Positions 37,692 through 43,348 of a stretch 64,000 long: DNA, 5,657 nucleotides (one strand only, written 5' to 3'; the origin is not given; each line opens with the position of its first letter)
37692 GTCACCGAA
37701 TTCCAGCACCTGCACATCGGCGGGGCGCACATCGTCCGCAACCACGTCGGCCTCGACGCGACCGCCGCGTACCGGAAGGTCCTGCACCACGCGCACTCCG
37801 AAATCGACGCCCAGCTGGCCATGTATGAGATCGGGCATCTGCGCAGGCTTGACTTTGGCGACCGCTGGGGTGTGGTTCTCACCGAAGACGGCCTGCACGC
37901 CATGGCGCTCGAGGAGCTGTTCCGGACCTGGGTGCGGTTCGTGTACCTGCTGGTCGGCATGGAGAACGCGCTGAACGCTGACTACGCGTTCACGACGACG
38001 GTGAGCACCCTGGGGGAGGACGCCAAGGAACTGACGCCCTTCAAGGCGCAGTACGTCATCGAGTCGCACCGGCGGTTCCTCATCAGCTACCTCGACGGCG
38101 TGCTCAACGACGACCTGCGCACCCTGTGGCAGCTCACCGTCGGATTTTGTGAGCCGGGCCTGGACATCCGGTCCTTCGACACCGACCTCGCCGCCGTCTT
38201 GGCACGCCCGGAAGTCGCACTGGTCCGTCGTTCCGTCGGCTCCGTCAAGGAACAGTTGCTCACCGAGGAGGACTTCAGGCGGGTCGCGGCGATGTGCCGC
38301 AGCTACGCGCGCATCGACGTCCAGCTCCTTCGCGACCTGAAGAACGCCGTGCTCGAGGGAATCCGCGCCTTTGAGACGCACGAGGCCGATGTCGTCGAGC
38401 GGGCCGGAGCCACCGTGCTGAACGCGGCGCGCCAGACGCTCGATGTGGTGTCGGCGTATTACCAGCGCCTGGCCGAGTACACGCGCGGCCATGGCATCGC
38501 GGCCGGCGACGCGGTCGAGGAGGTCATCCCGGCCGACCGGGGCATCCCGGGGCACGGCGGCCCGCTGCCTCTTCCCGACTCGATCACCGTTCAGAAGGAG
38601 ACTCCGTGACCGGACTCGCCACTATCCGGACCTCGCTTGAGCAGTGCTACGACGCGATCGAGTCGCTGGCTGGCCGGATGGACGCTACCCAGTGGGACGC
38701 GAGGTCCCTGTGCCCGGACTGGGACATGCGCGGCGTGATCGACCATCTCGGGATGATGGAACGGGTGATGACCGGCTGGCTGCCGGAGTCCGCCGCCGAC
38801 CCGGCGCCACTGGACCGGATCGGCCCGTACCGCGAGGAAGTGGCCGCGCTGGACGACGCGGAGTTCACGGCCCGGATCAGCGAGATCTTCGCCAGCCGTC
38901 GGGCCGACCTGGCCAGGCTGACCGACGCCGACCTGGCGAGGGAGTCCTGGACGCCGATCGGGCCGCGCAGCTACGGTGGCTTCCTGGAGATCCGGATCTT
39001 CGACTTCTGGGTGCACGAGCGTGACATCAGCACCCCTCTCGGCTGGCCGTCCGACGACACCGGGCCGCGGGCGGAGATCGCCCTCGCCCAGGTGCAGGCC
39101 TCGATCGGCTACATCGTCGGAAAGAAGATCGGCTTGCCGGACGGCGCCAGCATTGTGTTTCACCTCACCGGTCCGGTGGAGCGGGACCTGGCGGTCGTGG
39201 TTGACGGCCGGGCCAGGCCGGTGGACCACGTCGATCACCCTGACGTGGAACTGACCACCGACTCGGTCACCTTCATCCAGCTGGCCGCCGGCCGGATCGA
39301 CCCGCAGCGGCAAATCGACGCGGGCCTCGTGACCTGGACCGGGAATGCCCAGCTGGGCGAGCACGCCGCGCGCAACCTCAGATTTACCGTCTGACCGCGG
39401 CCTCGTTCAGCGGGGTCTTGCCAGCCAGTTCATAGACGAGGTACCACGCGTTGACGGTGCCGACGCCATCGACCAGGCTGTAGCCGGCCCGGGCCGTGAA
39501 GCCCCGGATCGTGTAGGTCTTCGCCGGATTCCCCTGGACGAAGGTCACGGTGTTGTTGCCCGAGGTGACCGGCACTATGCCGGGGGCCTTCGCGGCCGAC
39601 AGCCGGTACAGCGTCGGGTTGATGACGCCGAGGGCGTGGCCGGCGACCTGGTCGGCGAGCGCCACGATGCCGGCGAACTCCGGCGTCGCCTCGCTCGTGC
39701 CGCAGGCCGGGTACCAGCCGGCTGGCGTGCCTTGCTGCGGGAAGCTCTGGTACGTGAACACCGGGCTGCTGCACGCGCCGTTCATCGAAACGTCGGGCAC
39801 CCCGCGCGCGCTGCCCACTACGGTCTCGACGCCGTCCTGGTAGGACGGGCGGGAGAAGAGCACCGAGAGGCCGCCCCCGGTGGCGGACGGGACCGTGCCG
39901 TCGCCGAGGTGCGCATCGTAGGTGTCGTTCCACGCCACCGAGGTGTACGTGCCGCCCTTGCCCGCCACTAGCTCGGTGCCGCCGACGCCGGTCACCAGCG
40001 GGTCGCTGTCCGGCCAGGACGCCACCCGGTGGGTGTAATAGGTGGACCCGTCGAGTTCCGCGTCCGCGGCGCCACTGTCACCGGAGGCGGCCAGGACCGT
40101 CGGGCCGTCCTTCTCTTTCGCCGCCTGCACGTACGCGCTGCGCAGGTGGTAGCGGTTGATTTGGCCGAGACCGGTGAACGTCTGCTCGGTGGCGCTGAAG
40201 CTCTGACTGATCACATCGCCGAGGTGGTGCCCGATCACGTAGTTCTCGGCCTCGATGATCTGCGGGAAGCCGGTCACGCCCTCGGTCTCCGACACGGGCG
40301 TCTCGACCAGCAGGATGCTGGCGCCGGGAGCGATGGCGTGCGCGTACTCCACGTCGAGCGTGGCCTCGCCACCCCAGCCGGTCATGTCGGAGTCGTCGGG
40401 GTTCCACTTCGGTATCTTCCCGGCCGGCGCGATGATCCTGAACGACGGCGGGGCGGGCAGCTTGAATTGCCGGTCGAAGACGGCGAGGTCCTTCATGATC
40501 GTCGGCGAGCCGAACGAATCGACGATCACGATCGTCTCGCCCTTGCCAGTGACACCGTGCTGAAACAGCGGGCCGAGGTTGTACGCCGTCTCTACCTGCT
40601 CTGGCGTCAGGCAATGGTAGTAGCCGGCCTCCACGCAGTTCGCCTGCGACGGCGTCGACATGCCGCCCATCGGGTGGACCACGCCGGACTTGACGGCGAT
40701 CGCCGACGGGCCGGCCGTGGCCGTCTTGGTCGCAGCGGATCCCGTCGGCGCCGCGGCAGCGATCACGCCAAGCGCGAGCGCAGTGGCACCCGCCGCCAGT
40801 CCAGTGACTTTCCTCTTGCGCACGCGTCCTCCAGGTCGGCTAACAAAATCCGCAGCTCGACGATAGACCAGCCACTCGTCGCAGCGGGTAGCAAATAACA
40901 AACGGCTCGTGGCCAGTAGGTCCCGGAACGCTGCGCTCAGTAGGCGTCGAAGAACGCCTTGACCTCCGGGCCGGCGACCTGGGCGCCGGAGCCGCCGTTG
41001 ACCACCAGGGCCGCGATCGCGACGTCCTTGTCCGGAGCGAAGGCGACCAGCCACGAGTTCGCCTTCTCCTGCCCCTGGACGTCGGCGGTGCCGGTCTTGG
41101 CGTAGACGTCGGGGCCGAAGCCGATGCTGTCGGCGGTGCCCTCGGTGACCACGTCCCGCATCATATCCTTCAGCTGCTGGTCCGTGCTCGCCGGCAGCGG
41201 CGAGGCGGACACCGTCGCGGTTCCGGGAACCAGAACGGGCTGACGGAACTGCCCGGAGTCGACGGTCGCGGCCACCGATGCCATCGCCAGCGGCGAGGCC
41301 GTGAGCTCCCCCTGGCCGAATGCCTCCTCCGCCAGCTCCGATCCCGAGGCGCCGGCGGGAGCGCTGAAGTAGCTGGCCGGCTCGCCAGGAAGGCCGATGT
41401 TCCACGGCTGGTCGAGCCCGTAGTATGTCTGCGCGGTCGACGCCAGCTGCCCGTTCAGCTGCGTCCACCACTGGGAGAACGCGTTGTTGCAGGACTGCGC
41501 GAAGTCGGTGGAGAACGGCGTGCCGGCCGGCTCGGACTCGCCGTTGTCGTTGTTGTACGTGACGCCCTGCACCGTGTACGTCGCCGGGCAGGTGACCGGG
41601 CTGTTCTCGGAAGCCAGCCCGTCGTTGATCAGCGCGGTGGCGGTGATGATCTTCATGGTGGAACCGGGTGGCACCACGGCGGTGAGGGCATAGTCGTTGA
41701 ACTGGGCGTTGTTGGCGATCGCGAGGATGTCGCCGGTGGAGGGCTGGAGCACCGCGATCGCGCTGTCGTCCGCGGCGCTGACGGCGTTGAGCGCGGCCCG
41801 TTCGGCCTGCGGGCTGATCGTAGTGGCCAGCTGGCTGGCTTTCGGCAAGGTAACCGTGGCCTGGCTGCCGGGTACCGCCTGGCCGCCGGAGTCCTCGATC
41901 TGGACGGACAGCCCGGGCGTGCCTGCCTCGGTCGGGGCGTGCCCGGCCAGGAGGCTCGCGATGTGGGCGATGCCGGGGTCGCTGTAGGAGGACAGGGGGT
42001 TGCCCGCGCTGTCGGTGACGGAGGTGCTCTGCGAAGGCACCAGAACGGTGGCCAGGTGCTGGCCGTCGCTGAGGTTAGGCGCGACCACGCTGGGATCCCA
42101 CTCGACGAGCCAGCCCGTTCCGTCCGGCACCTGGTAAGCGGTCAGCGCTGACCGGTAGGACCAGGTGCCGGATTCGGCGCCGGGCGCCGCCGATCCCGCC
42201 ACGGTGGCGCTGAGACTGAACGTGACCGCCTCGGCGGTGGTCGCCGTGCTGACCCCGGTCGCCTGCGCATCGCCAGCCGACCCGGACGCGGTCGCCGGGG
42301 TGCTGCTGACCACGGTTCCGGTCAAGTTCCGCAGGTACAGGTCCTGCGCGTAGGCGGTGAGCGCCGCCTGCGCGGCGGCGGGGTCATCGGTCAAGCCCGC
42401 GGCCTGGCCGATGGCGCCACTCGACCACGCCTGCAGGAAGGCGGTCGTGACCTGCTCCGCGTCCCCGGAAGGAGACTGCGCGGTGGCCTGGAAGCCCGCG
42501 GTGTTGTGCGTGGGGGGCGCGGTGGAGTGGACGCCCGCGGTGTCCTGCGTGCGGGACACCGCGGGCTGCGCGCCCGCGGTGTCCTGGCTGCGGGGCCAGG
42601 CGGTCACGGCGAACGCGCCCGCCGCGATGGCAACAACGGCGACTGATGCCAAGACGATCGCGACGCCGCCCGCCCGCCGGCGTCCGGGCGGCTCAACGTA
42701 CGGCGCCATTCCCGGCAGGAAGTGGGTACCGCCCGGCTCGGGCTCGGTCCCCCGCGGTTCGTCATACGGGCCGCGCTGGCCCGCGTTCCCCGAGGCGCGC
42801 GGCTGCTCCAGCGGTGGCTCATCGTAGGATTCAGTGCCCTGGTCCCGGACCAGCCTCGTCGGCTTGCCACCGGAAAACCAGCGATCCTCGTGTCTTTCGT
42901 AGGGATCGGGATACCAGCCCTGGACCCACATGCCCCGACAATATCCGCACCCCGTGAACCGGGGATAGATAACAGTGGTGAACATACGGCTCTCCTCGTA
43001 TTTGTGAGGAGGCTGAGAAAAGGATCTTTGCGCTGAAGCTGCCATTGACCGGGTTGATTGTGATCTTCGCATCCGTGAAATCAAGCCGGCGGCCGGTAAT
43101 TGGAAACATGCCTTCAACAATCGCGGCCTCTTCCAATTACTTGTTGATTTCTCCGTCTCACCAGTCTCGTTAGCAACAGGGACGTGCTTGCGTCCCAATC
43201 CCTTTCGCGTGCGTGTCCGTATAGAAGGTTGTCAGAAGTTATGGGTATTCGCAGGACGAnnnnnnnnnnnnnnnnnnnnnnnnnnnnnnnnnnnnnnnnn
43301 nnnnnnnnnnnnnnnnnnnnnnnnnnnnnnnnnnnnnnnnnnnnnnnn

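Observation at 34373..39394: Operon with a five-domain FHA / IDO-like / reductase / cytochrome b5 enzyme, a CBS protein and an MDMPI protein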

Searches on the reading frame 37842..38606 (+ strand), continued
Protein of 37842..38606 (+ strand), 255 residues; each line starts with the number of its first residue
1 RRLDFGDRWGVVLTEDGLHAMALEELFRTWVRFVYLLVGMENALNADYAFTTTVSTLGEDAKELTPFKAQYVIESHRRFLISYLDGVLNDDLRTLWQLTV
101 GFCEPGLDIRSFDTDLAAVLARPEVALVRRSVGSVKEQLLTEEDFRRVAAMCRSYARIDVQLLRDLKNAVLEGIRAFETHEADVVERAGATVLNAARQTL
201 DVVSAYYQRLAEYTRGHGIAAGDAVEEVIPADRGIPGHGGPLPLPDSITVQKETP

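Call 64: search_solved_structures(query=A4, max_evalue=10)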
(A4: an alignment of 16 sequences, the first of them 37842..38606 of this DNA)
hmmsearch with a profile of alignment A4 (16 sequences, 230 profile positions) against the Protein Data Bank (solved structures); distinct sequences matched with E-value up to 10: 6.
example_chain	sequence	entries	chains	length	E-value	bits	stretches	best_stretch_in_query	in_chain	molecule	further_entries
5t7v_SF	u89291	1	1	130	0.34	13.7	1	93-163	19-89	30S ribosomal protein S8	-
5tcu_SF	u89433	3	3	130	0.34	13.7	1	93-163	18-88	30S ribosomal protein S8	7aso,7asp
5li0_h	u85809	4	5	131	0.34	13.7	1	93-163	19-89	30S ribosomal protein S8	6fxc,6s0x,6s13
5nd8_h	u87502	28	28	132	0.35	13.7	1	93-163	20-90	30S ribosomal protein S8 | Small ribosomal subunit protein uS8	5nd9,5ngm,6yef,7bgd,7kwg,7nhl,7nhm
7t91_A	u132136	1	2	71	0.76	12.6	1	37-63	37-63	Isoform 2 of Zinc finger protein GLI1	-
9iia_A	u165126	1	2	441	0.97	12.3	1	53-109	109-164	Dimethylallyl tryptophan synthase GliD1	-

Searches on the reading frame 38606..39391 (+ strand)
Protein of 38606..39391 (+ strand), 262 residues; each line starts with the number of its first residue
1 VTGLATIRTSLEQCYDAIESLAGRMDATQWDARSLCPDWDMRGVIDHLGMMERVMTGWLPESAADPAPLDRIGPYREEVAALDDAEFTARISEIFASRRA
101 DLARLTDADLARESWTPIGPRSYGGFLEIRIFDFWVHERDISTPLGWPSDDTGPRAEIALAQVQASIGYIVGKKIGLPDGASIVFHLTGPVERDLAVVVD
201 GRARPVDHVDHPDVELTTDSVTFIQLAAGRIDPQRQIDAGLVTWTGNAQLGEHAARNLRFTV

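Call 6: search_protein_families(library=pfam, proteins=[window:38606-39391:+], max_evalue=1)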
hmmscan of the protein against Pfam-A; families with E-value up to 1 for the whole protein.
window:38606-39391:+ (262 aa): 5 families
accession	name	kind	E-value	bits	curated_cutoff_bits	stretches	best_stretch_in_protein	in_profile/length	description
PF11716.13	MDMPI_N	-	7.4e-19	69.3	24.2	1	12-141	2-139/140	Mycothiol maleylpyruvate isomerase N-terminal domain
PF12867.12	DinB_2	-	2.6e-07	31.6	24.8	1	11-128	2-115/128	DinB superfamily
PF07398.16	MDMPI_C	-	2.2e-06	28.7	29.5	1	157-238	1-80/90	MDMPI C-terminal domain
PF02036.22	SCP2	-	5.3e-05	23.9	21.3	1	182-255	23-97/101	SCP-2 sterol transfer family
PF14864.11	Alkyl_sulf_C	-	0.12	13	27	1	207-249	62-104/125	Alkyl sulfatase C-terminal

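Call 7: search_protein_families(library=ncbifam, proteins=[window:38606-39391:+], max_evalue=1)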
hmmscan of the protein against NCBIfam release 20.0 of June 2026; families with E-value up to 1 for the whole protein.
window:38606-39391:+ (262 aa): 3 families
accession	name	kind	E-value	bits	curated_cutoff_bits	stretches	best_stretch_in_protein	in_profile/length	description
TIGR03083.1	TIGR03083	domain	1.3e-20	74.6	50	1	16-230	7-202/202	maleylpyruvate isomerase family mycothiol-dependent enzyme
TIGR03086.1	TIGR03086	subfamily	3.1e-07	30.5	83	1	12-166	2-147/180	TIGR03086 family metal-binding protein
TIGR03084.1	TIGR03084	hypoth_equivalog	0.014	15.1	247.95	1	13-158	9-159/253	TIGR03084 family metal-binding protein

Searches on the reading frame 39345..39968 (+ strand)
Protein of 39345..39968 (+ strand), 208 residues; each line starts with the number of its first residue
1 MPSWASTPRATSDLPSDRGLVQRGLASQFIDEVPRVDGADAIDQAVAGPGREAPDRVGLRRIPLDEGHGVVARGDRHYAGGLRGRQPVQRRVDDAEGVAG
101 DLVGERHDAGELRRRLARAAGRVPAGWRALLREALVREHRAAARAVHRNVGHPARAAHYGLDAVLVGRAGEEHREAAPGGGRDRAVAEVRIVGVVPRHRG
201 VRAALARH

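Call 14: search_protein_families(library=pfam, proteins=[window:39345-39968:+], max_evalue=0.001)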
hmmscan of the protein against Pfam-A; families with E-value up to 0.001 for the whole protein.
window:39345-39968:+ (208 aa): 0 families

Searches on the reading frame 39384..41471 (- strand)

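Call 14: search_protein_families(library=pfam, proteins=[window:39384-41471:-], max_evalue=0.001)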
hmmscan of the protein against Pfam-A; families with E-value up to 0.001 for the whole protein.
window:39384-41471:- (695 aa): 1 family
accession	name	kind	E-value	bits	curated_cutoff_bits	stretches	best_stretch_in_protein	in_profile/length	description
PF00082.27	Peptidase_S8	-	2.6e-05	24.1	21.8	1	377-609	74-256/288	Subtilase family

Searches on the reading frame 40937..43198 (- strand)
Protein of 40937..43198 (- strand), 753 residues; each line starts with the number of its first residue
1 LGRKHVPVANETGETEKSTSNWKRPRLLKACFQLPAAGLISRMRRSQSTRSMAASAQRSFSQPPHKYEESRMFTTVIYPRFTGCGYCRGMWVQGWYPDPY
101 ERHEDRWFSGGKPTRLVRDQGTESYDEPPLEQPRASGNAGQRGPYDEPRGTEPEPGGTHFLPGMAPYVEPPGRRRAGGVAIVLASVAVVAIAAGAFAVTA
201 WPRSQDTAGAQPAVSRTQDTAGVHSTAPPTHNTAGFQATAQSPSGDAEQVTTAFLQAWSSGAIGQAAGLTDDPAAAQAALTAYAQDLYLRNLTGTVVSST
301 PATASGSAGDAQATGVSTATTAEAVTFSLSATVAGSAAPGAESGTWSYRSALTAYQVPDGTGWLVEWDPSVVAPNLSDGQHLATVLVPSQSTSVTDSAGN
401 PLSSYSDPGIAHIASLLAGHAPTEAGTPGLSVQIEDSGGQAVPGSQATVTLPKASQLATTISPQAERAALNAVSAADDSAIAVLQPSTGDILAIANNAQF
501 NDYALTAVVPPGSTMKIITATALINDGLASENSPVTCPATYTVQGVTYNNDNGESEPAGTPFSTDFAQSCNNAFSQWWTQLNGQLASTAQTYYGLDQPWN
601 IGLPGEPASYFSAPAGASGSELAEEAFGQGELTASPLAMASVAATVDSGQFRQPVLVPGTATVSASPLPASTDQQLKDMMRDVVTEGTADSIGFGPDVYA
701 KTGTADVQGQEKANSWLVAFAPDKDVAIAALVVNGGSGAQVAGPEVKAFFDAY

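Call 14: search_protein_families(library=pfam, proteins=[window:40937-43198:-], max_evalue=0.001)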
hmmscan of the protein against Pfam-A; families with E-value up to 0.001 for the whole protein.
window:40937-43198:- (753 aa): 2 families
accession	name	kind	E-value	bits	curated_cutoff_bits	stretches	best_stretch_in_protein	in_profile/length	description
PF00905.27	Transpeptidase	-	4.6e-37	128.3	22.1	1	481-748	3-296/299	Penicillin binding protein transpeptidase domain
PF05223.17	MecA_N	-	6.9e-06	26.8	22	1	247-380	2-117/117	NTF2-like N-terminal transpeptidase domain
